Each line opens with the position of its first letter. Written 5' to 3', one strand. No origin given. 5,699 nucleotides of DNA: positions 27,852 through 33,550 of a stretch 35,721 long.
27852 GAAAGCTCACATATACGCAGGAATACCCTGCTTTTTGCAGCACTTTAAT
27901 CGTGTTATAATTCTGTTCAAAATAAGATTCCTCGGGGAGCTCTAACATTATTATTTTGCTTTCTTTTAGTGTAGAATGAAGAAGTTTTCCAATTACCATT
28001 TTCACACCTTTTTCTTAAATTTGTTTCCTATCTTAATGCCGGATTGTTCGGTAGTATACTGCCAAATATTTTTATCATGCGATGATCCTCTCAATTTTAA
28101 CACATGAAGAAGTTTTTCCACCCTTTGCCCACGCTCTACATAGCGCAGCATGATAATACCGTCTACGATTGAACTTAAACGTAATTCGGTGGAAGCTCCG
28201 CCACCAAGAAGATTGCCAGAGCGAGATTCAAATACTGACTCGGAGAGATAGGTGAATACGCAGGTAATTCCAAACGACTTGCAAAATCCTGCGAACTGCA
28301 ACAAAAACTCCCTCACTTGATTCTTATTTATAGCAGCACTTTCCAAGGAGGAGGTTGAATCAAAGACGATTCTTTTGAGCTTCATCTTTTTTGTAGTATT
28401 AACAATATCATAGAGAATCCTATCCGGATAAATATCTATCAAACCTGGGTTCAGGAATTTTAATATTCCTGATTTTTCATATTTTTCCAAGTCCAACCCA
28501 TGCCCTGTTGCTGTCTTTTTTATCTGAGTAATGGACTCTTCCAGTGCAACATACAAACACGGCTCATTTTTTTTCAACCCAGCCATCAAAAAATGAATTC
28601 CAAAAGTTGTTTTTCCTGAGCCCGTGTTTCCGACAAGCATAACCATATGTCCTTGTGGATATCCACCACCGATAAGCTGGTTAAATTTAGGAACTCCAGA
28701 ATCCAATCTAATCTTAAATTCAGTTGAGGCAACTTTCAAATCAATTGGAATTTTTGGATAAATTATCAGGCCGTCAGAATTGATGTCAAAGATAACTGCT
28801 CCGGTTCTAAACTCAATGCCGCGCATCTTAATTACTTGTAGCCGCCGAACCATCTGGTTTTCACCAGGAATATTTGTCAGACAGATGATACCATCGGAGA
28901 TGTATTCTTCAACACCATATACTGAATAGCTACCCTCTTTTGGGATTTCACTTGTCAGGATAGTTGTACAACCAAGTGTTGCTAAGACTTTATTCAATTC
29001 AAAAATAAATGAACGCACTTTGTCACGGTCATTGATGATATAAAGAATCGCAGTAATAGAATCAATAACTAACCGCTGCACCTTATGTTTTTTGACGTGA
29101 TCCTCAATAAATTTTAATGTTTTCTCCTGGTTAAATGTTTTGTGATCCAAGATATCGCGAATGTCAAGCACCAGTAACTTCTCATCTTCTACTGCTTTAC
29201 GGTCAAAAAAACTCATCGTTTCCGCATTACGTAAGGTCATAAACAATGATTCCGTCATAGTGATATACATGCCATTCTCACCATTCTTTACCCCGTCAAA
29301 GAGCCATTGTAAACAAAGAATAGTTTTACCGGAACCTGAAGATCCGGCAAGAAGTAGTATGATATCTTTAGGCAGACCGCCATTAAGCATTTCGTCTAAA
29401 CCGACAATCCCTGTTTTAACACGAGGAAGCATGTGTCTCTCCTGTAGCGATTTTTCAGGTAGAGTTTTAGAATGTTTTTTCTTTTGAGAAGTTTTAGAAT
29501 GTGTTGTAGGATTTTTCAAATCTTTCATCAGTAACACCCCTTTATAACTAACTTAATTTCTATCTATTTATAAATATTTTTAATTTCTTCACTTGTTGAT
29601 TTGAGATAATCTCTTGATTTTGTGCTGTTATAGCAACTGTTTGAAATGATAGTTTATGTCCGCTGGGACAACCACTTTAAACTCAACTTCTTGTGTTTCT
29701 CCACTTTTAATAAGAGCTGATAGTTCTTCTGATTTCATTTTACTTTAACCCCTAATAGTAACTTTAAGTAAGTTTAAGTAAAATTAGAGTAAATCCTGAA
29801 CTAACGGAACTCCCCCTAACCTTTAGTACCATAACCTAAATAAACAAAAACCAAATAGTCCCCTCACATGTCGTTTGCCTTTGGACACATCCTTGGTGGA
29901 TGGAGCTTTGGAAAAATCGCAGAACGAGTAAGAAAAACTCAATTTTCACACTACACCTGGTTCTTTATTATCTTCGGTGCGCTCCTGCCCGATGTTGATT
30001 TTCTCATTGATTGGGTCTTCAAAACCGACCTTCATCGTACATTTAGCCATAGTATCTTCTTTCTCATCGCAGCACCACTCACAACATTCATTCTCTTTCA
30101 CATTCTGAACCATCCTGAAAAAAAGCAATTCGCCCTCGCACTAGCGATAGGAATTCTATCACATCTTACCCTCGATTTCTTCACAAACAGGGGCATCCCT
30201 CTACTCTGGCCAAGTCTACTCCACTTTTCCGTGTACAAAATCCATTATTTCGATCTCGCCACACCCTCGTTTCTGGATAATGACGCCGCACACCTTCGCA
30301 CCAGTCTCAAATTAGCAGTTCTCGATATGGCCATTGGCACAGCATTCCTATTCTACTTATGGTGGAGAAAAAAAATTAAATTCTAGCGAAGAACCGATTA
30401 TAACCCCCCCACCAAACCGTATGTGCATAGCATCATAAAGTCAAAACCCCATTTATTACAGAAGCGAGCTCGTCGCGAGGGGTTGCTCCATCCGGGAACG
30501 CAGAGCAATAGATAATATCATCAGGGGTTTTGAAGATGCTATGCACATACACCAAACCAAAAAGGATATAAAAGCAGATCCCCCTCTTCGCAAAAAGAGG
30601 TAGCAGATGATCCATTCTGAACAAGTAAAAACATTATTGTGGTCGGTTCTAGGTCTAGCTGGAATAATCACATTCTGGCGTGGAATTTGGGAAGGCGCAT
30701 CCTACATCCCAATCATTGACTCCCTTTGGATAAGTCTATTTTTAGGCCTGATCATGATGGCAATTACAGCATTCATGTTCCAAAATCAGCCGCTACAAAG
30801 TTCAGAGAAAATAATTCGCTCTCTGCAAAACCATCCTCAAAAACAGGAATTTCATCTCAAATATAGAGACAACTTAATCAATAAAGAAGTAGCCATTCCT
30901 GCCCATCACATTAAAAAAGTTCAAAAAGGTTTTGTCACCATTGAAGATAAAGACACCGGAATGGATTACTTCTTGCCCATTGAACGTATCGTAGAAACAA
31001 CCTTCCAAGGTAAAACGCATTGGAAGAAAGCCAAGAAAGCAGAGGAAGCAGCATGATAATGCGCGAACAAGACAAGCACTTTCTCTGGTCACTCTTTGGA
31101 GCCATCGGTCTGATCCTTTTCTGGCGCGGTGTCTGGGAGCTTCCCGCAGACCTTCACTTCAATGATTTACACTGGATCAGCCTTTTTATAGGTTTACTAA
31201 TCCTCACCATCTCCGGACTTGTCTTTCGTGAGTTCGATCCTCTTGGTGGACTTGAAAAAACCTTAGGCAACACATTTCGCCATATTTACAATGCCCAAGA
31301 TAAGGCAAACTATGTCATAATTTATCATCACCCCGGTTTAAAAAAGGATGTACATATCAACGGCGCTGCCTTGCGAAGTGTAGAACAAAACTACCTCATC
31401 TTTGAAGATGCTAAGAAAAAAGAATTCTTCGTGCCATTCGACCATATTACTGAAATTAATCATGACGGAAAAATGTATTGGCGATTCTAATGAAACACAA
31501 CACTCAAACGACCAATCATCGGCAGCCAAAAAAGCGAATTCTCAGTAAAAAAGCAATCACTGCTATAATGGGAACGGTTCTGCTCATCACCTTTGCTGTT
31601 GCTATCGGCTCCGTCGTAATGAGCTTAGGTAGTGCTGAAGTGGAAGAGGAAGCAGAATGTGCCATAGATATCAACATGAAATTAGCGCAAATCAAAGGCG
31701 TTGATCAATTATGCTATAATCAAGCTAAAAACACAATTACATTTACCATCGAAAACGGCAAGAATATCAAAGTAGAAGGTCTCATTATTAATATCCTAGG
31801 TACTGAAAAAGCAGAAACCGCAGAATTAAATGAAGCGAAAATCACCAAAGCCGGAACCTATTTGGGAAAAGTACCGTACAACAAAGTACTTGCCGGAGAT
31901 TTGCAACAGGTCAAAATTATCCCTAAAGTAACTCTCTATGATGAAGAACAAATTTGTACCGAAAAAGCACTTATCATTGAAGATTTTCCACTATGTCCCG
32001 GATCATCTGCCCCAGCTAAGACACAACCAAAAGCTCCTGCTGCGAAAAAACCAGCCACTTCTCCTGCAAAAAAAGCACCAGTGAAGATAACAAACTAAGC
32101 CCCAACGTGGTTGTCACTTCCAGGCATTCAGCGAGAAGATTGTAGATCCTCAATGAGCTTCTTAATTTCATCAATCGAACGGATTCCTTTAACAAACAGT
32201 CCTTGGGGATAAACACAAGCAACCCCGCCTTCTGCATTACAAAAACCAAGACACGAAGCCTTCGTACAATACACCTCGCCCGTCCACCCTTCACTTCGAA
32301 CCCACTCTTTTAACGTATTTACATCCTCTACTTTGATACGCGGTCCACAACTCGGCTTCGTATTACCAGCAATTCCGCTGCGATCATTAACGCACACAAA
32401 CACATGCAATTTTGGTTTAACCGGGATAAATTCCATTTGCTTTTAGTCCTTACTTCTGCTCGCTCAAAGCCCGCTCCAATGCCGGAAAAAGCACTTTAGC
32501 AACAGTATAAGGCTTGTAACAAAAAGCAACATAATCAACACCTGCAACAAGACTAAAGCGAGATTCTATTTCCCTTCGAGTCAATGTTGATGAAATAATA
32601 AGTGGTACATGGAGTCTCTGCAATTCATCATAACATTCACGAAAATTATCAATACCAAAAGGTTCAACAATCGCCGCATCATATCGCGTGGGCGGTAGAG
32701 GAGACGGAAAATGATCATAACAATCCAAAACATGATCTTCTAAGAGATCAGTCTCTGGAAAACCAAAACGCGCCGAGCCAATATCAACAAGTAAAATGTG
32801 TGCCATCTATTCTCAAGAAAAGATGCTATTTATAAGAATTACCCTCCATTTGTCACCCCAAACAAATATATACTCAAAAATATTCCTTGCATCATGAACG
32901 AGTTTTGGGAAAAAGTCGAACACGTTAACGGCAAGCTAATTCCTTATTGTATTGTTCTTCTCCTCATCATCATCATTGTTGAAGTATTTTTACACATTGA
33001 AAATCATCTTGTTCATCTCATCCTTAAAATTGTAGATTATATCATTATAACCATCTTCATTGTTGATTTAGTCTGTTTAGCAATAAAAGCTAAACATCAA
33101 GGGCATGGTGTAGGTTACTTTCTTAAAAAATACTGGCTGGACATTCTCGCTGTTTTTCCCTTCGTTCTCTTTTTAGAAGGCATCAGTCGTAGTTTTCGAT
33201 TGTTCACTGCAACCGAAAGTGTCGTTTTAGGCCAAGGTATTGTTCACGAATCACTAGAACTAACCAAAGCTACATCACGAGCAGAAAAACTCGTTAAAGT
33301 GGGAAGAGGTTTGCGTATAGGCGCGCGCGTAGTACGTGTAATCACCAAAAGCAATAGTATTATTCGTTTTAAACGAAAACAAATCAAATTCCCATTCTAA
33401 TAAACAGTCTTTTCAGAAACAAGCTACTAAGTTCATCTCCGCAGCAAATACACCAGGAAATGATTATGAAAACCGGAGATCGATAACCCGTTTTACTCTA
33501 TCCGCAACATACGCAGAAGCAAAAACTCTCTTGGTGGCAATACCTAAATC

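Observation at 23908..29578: Five-gene KaiC-like ATPase, pseudo-ATPase and repeat-rich transmembrane protein cluster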

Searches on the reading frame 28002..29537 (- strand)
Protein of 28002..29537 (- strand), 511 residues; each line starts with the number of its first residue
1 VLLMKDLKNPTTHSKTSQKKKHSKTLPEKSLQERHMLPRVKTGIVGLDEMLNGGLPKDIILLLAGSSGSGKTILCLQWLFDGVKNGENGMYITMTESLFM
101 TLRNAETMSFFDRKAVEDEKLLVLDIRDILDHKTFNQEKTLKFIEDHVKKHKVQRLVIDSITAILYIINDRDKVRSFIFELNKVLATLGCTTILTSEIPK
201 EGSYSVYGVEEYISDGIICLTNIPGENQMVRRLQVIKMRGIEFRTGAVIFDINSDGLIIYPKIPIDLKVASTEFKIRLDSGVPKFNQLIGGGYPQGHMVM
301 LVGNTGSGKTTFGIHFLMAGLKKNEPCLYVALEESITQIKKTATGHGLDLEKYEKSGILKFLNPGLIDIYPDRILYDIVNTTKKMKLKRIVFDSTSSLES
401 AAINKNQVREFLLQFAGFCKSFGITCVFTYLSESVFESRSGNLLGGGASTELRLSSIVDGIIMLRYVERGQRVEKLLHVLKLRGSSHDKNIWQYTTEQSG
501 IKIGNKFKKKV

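Call 3: search_protein_families(library=pfam, proteins=[window:28002-29537:-], max_evalue=1)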
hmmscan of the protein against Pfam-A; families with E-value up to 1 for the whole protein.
window:28002-29537:- (511 aa): 43 families (the best 25 are shown)
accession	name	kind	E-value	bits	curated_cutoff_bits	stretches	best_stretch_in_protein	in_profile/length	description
PF06745.19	ATPase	-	3.4e-98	328.1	26.6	2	40-262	1-229/231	KaiC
PF13481.12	AAA_25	-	2e-15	57.4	27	2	49-202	24-194/195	AAA domain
PF00154.27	RecA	-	2.7e-11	43.9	27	2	289-349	44-103/262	recA bacterial DNA recombination protein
PF07088.17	GvpD_P-loop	-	2.2e-08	34.6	24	2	61-232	13-184/189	GvpD gas vesicle protein, P-loop domain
PF03796.21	DnaB_C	-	6.7e-08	32.7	27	2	40-105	2-63/255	DnaB-like helicase C terminal domain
PF20720.3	nSTAND3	-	9.1e-08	32.4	27.2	2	297-342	18-60/155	Novel STAND NTPase 3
PF14417.12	MEDS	-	2.1e-07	31.3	29.8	1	315-363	19-67/161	MEDS: MEthanogen/methylotroph, DcmR Sensory domain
PF01695.23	IstB_IS21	-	6.3e-07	29.6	24.1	2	61-150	95-185/238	IstB-like ATP binding protein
PF13401.12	AAA_22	-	1.2e-06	29.3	27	1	60-161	7-93/130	AAA domain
PF08423.17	Rad51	-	3.7e-06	26.8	22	1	34-165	2-134/244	Rad51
PF13173.12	AAA_14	-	7.9e-06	26.3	27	2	60-125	4-69/129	AAA domain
PF13479.12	AAA_24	-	4.1e-05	24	27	1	298-403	4-81/195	AAA domain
PF00270.35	DEAD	-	0.00014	22.1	26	1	295-331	13-52/167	DEAD/DEAH box helicase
PF12775.13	AAA_7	-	0.00026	21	25.8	1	295-325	32-61/181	P-loop containing dynein motor region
PF05625.17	PAXNEB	-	0.00029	20.4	28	0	143-228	187-281/366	PAXNEB protein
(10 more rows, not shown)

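Call 4: search_protein_families(library=ncbifam, proteins=[window:28002-29537:-], max_evalue=1)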
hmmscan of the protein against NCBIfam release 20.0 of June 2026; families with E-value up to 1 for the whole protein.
window:28002-29537:- (511 aa): 60 families (the best 25 are shown)
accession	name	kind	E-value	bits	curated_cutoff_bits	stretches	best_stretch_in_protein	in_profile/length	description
NF006799.0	PRK09302.1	equivalog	2.1e-101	340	408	1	33-509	6-477/515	circadian clock protein KaiC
TIGR02655.1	circ_KaiC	equivalog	4.5e-76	256.4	546.25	1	39-508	2-466/484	circadian clock protein KaiC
TIGR03880.1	KaiC_arch_3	hypoth_equivalog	1.2e-70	237.5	249.45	2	43-263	1-221/224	KaiC domain-containing protein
TIGR03877.1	thermo_KaiC_1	hypoth_equivalog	3.8e-59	200.1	307.25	2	39-262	3-235/238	KaiC domain-containing protein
TIGR03881.1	KaiC_arch_4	hypoth_equivalog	1.1e-54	185.6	247.8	3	39-258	2-227/231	KaiC domain-containing protein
NF004723.0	PRK06067.1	subfamily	1.2e-30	106.8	194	2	34-256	10-232/243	flagellar accessory protein FlaH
NF052589.1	ArlH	equivalog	3.8e-26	92.2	215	2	47-254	9-217/229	archaellum protein ArlH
TIGR00416.1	sms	equivalog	4.1e-25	88.4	403.05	2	271-424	69-213/454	DNA repair protein RadA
NF006320.0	PRK08533.1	equivalog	1.1e-18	67.7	215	2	47-197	13-161/230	flagellar accessory protein FlaH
TIGR03878.1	thermo_KaiC_2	hypoth_equivalog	2.5e-17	63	232.2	2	53-194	31-171/259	KaiC domain-containing protein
TIGR02237.1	recomb_radB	equivalog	1.7e-14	54.2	172.4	2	47-188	1-132/210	DNA repair and recombination protein RadB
NF003301.0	PRK04301.1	equivalog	1.3e-11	44.2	259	2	28-165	71-210/316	DNA repair and recombination protein RadA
TIGR02012.1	tigrfam_recA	equivalog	1.5e-11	44.2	325.3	2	35-164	31-145/321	recombinase RecA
NF004629.0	PRK05973.1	equivalog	6.4e-10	38.4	156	2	295-355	63-123/237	DNA helicase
TIGR02236.1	recomb_radA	equivalog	1.4e-09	37.8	361.15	2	29-165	67-206/311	DNA repair and recombination protein RadA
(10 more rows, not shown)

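Call 46: search_solved_structures(query=window:28002-29537:-, show_alignments=2, max_evalue=1e-10)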
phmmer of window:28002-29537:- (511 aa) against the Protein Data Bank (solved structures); distinct sequences matched with E-value up to 1e-10: 47.
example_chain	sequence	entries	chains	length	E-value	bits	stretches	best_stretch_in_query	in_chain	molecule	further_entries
8zn5_B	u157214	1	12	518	8.6e-78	265.4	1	35-508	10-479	KaiC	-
8zn6_F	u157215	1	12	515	4.6e-71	243.2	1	32-508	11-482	KaiC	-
8zn7_D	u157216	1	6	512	6.7e-70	239.4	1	34-507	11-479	KaiC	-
8jon_A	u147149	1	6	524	5e-69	236.5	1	22-508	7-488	Circadian clock oscillator protein KaiC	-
7dy1_A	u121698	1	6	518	1.5e-67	231.6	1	29-508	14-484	Circadian clock protein kinase KaiC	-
4o0m_A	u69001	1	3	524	1.6e-67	231.6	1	29-508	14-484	Circadian clock protein kinase KaiC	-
5jwq_A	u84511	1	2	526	3.6e-67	230.4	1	22-508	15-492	Circadian clock protein kinase KaiC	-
3jzm_A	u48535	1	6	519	1.1e-63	218.9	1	32-508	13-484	Circadian clock protein kinase kaiC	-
1u9i_A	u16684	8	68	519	1.1e-63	218.9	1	32-508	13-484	KaiC | Circadian clock protein kinase kaiC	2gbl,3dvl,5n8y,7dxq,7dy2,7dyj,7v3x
1tf7_A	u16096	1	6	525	1.2e-63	218.8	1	32-508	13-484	KaiC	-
7dyi_A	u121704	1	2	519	1.6e-63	218.4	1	32-508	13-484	Circadian clock protein kinase KaiC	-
7wdc_A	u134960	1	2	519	2.1e-63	218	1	32-508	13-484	Circadian clock protein kinase KaiC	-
7dye_A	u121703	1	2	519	2.9e-63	217.5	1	32-508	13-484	Circadian clock protein kinase KaiC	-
3k0a_A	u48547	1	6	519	2.9e-63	217.5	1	32-508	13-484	Circadian clock protein kinase KaiC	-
7dyk_A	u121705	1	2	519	3e-63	217.5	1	32-508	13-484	Circadian clock protein kinase KaiC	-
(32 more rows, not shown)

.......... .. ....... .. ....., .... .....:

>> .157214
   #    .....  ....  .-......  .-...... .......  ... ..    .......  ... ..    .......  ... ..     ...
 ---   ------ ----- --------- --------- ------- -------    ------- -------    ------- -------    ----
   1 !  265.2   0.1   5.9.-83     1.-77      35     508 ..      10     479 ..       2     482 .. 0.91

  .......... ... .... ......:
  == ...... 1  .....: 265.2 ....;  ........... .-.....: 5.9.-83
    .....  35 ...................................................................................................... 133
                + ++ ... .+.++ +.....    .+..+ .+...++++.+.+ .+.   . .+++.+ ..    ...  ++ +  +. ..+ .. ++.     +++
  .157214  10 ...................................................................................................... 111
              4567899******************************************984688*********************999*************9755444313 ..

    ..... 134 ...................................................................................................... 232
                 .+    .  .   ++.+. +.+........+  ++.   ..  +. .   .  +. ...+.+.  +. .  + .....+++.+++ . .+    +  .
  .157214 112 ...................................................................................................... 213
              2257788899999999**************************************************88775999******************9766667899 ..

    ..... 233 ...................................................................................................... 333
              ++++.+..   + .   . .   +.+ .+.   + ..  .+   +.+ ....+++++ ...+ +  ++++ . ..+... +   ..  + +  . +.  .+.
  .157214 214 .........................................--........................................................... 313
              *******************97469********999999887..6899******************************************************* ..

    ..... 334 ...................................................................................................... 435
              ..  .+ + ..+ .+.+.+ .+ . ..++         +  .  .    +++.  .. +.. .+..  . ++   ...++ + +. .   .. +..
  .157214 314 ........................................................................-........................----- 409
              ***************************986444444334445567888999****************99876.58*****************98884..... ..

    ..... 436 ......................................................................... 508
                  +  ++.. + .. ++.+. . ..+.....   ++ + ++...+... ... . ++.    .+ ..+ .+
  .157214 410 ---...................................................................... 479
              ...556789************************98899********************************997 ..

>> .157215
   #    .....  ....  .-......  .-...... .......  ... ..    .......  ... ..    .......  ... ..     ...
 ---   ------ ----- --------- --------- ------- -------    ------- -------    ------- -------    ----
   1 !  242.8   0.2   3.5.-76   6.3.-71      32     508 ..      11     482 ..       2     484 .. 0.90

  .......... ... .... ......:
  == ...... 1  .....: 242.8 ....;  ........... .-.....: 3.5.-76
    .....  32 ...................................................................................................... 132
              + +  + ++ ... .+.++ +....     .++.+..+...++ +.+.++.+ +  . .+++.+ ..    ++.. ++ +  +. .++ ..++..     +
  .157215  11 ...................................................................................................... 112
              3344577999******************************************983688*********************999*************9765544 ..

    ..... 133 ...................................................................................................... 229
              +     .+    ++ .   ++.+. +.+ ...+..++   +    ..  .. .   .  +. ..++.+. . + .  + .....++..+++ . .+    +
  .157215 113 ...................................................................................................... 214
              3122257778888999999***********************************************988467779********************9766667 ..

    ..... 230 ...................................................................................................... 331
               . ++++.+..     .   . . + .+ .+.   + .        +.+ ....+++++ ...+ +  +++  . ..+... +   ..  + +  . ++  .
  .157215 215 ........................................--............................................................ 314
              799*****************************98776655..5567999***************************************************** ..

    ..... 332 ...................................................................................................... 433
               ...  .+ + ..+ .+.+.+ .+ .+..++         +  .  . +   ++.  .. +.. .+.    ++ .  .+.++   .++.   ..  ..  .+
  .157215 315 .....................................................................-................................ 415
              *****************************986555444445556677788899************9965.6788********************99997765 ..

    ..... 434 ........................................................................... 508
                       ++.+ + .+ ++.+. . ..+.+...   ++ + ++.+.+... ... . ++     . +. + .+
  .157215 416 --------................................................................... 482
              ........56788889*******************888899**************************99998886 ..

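Call 75: search_protein_families(library=padloc, proteins=[window:28002-29537:-], max_evalue=0.01)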
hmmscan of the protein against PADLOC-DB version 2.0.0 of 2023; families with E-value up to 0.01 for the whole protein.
window:28002-29537:- (511 aa): 4 families
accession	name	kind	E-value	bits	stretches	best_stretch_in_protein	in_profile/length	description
PDLC04140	mad8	-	6.8e-09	33.7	1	294-375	25-70/314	mads_8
PDLC04135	mad3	-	0.00014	19.5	0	296-326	22-52/374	mads_3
PDLC04986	PDC-S28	-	0.00076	15.9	1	302-354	58-112/831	-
PDLC00507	JetC1|JetC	-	0.0099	12.2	0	290-320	16-48/1215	DUF3584 domain; MukB-like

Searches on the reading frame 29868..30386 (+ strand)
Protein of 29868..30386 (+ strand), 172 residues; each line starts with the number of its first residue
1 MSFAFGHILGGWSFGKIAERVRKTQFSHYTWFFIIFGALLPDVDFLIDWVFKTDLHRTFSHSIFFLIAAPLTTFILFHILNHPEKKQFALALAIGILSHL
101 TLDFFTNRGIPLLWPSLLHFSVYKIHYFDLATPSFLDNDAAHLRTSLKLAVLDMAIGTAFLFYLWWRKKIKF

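Call 25: search_protein_families(library=pfam, proteins=[window:29868-30386:+], max_evalue=0.01)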
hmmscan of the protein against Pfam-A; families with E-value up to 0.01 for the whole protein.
window:29868-30386:+ (172 aa): 2 families
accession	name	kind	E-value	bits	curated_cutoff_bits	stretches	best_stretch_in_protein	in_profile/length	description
PF04307.19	YdjM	-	7.2e-21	74.9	29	1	5-162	4-167/176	YdjM inner membrane protein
PF00882.24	Zn_dep_PLPC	-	9.6e-05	22.8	26.8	1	33-106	28-96/167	Zinc dependent phospholipase C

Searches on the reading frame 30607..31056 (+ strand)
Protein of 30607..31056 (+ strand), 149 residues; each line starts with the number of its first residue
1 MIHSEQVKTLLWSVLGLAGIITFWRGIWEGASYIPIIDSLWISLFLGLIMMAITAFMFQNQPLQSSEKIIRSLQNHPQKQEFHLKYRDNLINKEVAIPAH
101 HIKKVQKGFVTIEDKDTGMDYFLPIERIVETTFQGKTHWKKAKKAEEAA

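Call 25: search_protein_families(library=pfam, proteins=[window:30607-31056:+], max_evalue=0.01)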
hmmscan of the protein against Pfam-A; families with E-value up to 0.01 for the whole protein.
window:30607-31056:+ (149 aa): 0 families

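Call 82: search_protein_families(library=pfam, proteins=[window:30607-31056:+], max_evalue=1)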
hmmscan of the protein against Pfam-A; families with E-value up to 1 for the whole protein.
window:30607-31056:+ (149 aa): 3 families
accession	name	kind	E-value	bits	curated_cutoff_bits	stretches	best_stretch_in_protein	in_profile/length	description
PF11917.13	DUF3435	-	0.065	12.6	25.8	1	38-95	98-154/418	Protein of unknown function (DUF3435)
PF04457.17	MJ1316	-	0.11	13.6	26.3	1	68-141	6-75/75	MJ1316 RNA cyclic group end recognition domain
PF02419.22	PsbL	-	0.11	12.9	33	1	43-60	16-33/37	PsbL protein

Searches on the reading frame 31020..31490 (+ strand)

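Call 25: search_protein_families(library=pfam, proteins=[window:31020-31490:+], max_evalue=0.01)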
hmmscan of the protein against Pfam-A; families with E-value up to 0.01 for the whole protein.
window:31020-31490:+ (156 aa): 0 families

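Call 82: search_protein_families(library=pfam, proteins=[window:31020-31490:+], max_evalue=1)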
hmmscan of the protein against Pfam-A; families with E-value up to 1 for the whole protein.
window:31020-31490:+ (156 aa): 2 families
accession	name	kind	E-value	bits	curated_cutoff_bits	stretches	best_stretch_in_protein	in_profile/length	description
PF04457.17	MJ1316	-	0.12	13.5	26.3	1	90-154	13-73/75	MJ1316 RNA cyclic group end recognition domain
PF15993.10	Fuseless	-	0.13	12.1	25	1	25-62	247-288/298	Fuseless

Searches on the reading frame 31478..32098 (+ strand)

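Call 25: search_protein_families(library=pfam, proteins=[window:31478-32098:+], max_evalue=0.01)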
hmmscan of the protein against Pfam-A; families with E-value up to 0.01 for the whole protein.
window:31478-32098:+ (206 aa): 1 family
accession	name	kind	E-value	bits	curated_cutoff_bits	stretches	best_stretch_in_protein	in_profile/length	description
PF07790.16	Pilin_N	-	0.0025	19.1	25.2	1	25-109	1-76/78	Archaeal Type IV pilin, N-terminal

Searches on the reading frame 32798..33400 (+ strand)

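Call 25: search_protein_families(library=pfam, proteins=[window:32798-33400:+], max_evalue=0.01)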
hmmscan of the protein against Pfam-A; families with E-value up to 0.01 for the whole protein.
window:32798-33400:+ (200 aa): 1 family
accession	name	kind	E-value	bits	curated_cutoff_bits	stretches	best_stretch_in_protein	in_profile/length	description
PF00520.37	Ion_trans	-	7e-05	22.6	25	1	52-140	6-84/241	Ion transport protein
